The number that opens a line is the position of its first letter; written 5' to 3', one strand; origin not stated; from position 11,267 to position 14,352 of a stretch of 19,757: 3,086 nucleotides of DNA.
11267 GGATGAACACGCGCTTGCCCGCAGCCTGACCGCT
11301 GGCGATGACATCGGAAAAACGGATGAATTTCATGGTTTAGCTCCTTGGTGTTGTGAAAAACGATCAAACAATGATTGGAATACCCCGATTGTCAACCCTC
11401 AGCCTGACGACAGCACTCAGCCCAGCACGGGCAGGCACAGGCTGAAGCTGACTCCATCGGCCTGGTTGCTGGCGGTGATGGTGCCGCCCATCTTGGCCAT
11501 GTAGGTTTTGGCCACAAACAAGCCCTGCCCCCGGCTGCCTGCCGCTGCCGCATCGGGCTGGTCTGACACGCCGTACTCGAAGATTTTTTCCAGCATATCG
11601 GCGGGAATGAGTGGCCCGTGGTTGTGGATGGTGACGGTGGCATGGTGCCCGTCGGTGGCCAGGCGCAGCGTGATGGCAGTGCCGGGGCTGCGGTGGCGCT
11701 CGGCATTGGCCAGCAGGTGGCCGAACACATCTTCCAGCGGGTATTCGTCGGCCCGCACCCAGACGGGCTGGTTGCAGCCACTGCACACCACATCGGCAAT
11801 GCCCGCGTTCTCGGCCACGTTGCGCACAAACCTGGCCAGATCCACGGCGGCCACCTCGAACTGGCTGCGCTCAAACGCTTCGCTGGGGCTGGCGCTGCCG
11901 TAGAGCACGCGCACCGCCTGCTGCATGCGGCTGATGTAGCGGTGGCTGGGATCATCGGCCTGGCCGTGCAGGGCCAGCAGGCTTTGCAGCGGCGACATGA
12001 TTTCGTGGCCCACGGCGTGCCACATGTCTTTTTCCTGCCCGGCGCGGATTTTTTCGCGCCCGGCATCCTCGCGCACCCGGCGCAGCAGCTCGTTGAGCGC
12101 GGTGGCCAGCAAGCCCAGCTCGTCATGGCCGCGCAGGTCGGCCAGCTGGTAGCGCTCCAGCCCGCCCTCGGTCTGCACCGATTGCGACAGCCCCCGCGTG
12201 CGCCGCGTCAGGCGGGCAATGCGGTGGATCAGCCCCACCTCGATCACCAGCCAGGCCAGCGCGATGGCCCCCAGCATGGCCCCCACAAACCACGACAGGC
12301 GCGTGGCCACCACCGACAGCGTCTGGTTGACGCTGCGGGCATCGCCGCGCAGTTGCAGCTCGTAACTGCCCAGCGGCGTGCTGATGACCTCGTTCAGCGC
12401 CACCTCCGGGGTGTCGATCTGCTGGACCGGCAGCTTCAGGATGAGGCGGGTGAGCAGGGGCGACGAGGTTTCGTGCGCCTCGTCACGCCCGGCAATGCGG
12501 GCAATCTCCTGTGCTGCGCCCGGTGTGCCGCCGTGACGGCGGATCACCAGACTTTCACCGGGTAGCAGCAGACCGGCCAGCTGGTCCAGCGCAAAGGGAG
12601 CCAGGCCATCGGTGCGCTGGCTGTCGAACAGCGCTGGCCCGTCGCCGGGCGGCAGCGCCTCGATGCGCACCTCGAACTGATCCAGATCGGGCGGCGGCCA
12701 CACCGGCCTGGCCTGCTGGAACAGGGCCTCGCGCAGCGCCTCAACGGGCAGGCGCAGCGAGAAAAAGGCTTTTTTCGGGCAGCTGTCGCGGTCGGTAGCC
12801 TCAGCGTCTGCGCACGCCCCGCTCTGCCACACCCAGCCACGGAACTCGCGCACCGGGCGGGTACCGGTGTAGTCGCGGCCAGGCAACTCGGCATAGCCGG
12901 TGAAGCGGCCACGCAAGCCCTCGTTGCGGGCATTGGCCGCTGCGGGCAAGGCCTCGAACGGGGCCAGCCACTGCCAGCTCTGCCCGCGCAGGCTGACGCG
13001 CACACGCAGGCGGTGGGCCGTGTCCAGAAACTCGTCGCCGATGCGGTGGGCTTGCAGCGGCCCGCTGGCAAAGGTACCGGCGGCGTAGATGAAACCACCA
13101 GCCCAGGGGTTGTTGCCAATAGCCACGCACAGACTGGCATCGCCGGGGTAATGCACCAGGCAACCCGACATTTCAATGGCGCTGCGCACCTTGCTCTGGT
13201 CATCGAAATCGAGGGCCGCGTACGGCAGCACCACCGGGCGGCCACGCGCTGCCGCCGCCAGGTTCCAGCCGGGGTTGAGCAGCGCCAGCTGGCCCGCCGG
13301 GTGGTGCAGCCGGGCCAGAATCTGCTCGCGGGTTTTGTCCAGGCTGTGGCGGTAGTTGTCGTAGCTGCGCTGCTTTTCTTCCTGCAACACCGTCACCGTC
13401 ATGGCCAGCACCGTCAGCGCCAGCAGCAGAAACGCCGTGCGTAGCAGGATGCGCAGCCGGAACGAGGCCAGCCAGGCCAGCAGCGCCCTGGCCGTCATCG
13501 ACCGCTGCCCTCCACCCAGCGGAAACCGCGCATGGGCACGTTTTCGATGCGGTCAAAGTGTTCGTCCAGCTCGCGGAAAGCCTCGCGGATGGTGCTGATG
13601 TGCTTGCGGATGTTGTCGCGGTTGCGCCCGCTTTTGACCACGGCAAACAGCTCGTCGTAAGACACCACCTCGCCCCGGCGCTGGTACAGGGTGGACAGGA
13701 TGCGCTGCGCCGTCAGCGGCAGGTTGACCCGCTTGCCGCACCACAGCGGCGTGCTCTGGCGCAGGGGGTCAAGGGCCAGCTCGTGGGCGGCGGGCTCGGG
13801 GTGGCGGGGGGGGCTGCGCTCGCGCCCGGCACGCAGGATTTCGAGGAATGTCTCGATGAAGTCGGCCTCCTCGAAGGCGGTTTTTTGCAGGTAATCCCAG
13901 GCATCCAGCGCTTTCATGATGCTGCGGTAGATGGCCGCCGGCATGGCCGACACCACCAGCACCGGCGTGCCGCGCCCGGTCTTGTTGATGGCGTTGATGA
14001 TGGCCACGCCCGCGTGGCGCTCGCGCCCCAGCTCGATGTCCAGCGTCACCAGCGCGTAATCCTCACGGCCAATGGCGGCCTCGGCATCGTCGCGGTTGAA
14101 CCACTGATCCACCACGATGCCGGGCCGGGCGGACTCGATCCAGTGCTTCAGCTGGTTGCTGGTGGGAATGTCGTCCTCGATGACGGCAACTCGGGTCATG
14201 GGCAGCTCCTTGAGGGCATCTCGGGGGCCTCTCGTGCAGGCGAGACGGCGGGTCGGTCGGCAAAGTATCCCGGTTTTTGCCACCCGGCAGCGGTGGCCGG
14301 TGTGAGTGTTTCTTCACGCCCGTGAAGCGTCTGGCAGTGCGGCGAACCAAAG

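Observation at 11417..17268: Uncharacterised signalling/envelope module: periplasmic-sensing HK plus OmpR-type RR, divergent from an SPFH (flotillin-like) protein plus a secreted SH3b-domain protein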

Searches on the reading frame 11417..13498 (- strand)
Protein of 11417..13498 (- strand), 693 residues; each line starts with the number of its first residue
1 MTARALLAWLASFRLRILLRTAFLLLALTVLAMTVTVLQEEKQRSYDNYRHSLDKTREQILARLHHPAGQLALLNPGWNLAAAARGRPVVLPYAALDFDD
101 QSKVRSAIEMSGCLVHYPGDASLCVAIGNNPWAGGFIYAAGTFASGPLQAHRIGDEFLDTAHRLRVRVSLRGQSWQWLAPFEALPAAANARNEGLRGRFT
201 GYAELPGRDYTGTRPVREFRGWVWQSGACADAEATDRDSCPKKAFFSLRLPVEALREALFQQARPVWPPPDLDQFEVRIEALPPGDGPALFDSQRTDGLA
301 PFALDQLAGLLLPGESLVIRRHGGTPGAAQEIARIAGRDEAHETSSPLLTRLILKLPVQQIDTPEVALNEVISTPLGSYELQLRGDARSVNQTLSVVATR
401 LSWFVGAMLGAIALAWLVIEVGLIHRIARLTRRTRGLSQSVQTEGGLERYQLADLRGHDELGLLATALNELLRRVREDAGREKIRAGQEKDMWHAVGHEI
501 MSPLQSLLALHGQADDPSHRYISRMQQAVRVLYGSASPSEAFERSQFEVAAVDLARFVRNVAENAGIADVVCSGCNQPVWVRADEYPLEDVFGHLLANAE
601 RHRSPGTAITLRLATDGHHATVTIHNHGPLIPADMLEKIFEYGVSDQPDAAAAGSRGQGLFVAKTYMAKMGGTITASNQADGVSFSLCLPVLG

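Call 5: search_protein_families(library=pfam, proteins=[window:11417-13498:-], max_evalue=0.1)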
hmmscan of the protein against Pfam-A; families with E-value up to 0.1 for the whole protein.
window:11417-13498:- (693 aa): 3 families
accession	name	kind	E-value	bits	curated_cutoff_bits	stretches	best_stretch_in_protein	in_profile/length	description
PF02518.31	HATPase_c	-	5.2e-16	59.5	26.4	1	584-691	2-109/111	Histidine kinase-, DNA gyrase B-, and HSP90-like ATPase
PF00672.30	HAMP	-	0.0017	19.1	25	1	449-477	26-53/53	HAMP domain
PF13581.12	HATPase_c_2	-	0.079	13.4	27.4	0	597-670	41-112/127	Histidine kinase-like ATPase domain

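Call 6: search_protein_families(library=ncbifam, proteins=[window:11417-13498:-], max_evalue=0.1)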
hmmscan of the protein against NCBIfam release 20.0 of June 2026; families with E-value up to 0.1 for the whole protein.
window:11417-13498:- (693 aa): 46 families (the best 25 are shown)
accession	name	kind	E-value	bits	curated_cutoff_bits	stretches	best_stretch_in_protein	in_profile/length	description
NF033091.0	HK_VanS_ACDEFG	equivalog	1.5e-16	60.3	400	1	577-690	179-293/293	vancomycin resistance histidine kinase VanS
NF008312.0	PRK11100.1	equivalog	6.2e-16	58.3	356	1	388-690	171-473/477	two-component system sensor histidine kinase CreC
TIGR03785.1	marine_sort_HK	equivalog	1.3e-15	56.7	612.2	1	407-690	414-703/703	proteobacterial dedicated sortase system histidine kinase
NF033092.0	HK_WalK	equivalog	5.4e-14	51.7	725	1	569-691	470-594/594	cell wall metabolism sensor histidine kinase WalK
TIGR01386.1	cztS_silS_copS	subfamily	1.1e-13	51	292.55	1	524-690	292-457/457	heavy metal sensor histidine kinase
NF058527.1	HistKinChvGCaul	equivalog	2.1e-13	49.9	740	1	452-681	275-517/535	two-component sensor histidine kinase ChvG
NF041880.1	EPS_EpsF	equivalog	1.8e-11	43.3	900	1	519-690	319-492/492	response regulator EpsF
TIGR02966.1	phoR_proteo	equivalog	4.1e-11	42.5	334.2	1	523-687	162-331/333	phosphate regulon sensor histidine kinase PhoR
NF007898.0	PRK10604.1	equivalog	9.2e-11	41.5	478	1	490-691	213-423/433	two-component system sensor histidine kinase RstB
NF008302.0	PRK11091.1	equivalog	2.7e-10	39.1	838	1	552-690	363-504/779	aerobic respiration two-component sensor histidine kinase ArcB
NF011627.0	PRK15053.1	equivalog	1.3e-09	37.2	656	1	549-690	395-538/552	sensor histidine kinase DpiB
NF038348.1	T2SS_HK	subfamily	6.7e-09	34.7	450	1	568-691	453-573/574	histidine kinase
NF046044.1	PnpS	equivalog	9e-09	34.8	400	1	575-690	273-390/390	two-component system histidine kinase PnpS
NF041735.1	hist_kin_RppB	equivalog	1.5e-08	33.9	400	1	548-690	294-438/438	two-component system sensor histidine kinase RppB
NF008468.0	PRK11360.1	equivalog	1.8e-08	33.2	646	1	496-691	403-608/616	two-component system sensor histidine kinase AtoS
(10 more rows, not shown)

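Call 8: find_homologous_proteins(query=window:11417-13498:-)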
Query window:11417-13498:- (693 aa): 1822 proteins with E <= 0.001 among 8000 candidates; the best 120 are listed.
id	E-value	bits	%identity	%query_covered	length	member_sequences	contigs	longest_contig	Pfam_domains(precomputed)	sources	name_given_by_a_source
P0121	0.0e+0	1521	97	100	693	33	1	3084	PF02518.32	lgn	-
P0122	0.0e+0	1247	81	100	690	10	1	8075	PF02518.32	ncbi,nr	ncbi:MAG: HAMP domain-containing histidine kinase [Rhodocyclales bacterium]|nr:HAMP domain-containin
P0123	0.0e+0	1203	79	100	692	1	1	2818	PF02518.32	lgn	-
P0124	0.0e+0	1194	77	99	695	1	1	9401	PF02518.32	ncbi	-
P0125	0.0e+0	1180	77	100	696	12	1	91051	PF02518.32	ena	-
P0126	0.0e+0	1156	75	99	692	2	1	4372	PF02518.32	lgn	-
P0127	0.0e+0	1156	76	99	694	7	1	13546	PF02518.32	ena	-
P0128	0.0e+0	1128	73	99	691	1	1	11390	PF02518.32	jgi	jgi:signal transduction histidine kinase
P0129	0.0e+0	1125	73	99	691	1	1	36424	PF02518.32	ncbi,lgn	-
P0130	0.0e+0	1122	73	99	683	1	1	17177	PF02518.32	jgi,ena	-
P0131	0.0e+0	1120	73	99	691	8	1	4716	PF02518.32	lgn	-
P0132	0.0e+0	1115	73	99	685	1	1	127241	PF02518.32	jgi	jgi:signal transduction histidine kinase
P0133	0.0e+0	1114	72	99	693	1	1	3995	PF02518.32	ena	-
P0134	0.0e+0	1114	73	99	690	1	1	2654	PF02518.32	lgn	-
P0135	0.0e+0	1113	73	99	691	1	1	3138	PF02518.32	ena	-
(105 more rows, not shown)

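Call 60: search_protein_families(library=padloc, proteins=[window:11417-13498:-], max_evalue=0.01)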
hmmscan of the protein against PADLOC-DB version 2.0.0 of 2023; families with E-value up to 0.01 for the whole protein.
window:11417-13498:- (693 aa): 1 family
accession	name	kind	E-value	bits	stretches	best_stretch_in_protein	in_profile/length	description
PDLC04647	PDC-M43B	-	0.0074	13.4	0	594-674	234-315/347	-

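Call 89: find_encoding_contigs(protein=window:11417-13498:-, flank=6000, max_places=6)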
Protein window:11417-13498:- (693 aa): no gene with exactly this product is on record in the collection.

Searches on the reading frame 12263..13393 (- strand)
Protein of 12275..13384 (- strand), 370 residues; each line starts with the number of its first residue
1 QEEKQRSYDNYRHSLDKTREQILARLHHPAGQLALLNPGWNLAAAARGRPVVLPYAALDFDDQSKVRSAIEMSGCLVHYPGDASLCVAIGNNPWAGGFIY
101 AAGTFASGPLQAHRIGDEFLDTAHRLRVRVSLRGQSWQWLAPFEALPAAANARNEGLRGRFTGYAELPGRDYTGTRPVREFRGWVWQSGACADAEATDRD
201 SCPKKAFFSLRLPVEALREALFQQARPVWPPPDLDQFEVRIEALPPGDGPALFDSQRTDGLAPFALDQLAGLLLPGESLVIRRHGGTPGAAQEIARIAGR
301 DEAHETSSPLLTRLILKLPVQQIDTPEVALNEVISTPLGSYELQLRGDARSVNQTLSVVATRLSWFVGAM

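Call 40: predict_structure(alignment_id=A3)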
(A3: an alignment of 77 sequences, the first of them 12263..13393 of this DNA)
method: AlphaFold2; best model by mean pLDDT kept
length: 377 residues; sequences in the alignment: 77
mean_pLDDT: 85.5   pTM: 0.80
mean pLDDT of the five models: 85.5, 83.3, 81.8, 81.6, 81.6
residues with pLDDT >= 90: 204; 70-90: 123; 50-70: 43; < 50: 7
segments of 3 or more residues with pLDDT < 50: none
pLDDT, mean of each block of 10 residues (from residue 1): 72 87 93 92 90 86 84 92 95 83 95 92 96 94 96 77 96 94 94 91 92 91 76 87 97 95 90 90 86 83 63 59 54 85 89 62 68 84
secondary structure, 60 per line:
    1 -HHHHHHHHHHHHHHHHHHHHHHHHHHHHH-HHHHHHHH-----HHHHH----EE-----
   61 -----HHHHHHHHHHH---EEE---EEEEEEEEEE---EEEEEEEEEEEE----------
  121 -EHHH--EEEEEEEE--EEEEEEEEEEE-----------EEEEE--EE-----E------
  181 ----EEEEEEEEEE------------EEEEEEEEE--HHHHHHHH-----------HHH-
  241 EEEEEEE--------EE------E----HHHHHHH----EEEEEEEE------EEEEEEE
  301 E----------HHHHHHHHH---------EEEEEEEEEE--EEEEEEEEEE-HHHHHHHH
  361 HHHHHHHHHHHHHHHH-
elements in order: H2-30 H32-39 H45-49 H66-76 E80-82 E86-95 E99-110 E128-135 E138-148 E160-164 E185-194 E207-215 H218-225 E241-247 H269-275 E280-287 E294-301 H312-320 E330-339 E342-351 H353-376

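Call 83: search_protein_families(library=ncbifam, proteins=[window:12275-13384:-], max_evalue=10)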
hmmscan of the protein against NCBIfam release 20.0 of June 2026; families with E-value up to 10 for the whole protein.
window:12275-13384:- (370 aa): 0 families

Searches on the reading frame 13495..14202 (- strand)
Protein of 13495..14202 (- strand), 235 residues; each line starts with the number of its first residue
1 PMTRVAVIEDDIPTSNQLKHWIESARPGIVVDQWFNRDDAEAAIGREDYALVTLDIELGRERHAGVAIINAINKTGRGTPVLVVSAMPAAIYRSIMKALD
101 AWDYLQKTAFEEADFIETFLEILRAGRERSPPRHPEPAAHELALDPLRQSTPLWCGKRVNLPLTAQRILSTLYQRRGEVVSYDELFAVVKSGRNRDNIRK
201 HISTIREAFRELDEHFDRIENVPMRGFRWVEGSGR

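Call 5: search_protein_families(library=pfam, proteins=[window:13495-14202:-], max_evalue=0.1)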
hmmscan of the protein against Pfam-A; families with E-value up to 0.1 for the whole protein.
window:13495-14202:- (235 aa): 2 families
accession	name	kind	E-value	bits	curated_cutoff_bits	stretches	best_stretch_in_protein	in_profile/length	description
PF00072.30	Response_reg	-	1.5e-10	41.7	30.2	1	5-109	1-101/111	Response regulator receiver domain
PF00486.34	Trans_reg_C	-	2.7e-07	31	26.2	1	156-228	1-76/77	Transcriptional regulatory protein, C terminal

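Call 6: search_protein_families(library=ncbifam, proteins=[window:13495-14202:-], max_evalue=0.1)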
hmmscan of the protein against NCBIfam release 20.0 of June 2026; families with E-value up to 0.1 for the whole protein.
window:13495-14202:- (235 aa): 26 families (the best 25 are shown)
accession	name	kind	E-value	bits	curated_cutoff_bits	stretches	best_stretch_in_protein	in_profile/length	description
TIGR03787.1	marine_sort_RR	equivalog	2.1e-15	56.9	335.7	1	4-230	2-226/227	proteobacterial dedicated sortase system response regulator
TIGR01387.1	cztR_silR_copR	subfamily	1.1e-11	44.9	279.2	1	6-189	2-176/218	heavy metal response regulator transcription factor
NF012023.0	PRK15479.1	equivalog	3.5e-11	43.1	337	1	15-191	9-179/224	transcriptional regulator TctD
NF033117.2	vanR_ACDEGLN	exception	3.7e-08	33.2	350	1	8-222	4-218/226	VanR-ABDEGLN family response regulator transcription factor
NF007982.1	PRK10710.1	equivalog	7.1e-08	32.3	380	1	5-230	10-228/235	envelope stress response regulator BaeR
NF008296.0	PRK11083.1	equivalog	9.6e-07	28.4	273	1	3-221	4-217/228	two-component system response regulator CreB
NF008199.0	PRK10955.1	equivalog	1.4e-06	28.5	341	1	2-213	1-212/232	envelope stress response regulator transcription factor CpxR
NF007005.1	PRK09468.1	equivalog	2e-06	27.4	331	1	3-187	4-186/237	osmolarity response regulator transcription factor OmpR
NF007346.1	PRK09836.1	equivalog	2.2e-06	27.7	420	1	5-128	3-121/227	copper/silver response regulator transcription factor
NF033118.1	vanR-O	exception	3.1e-06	26.8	505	1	4-208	5-203/233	vancomycin resistance response regulator transcription factor VanR-O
NF008567.0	PRK11517.1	equivalog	5.5e-06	25.9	353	1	5-217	3-204/223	response regulator transcription factor HprR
NF001965.0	PRK00742.1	subfamily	7.4e-06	25.4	293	1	3-121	4-121/357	chemotaxis-specific protein-glutamate methyltransferase CheB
NF000403.1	vanR-C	exception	2.1e-05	24.2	480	1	27-214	25-214/231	vancomycin resistance response regulator transcription factor VanR-C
NF007928.2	PRK10643.1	equivalog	4.7e-05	23.1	330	1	5-125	3-118/216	two-component system response regulator PmrA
NF000404.1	vanR-D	exception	8.2e-05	22.2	500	1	28-216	26-217/232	vancomycin resistance response regulator transcription factor VanR-D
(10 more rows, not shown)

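Call 60: search_protein_families(library=padloc, proteins=[window:13495-14202:-], max_evalue=0.01)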
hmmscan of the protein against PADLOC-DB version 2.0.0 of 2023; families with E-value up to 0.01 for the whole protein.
window:13495-14202:- (235 aa): 0 families
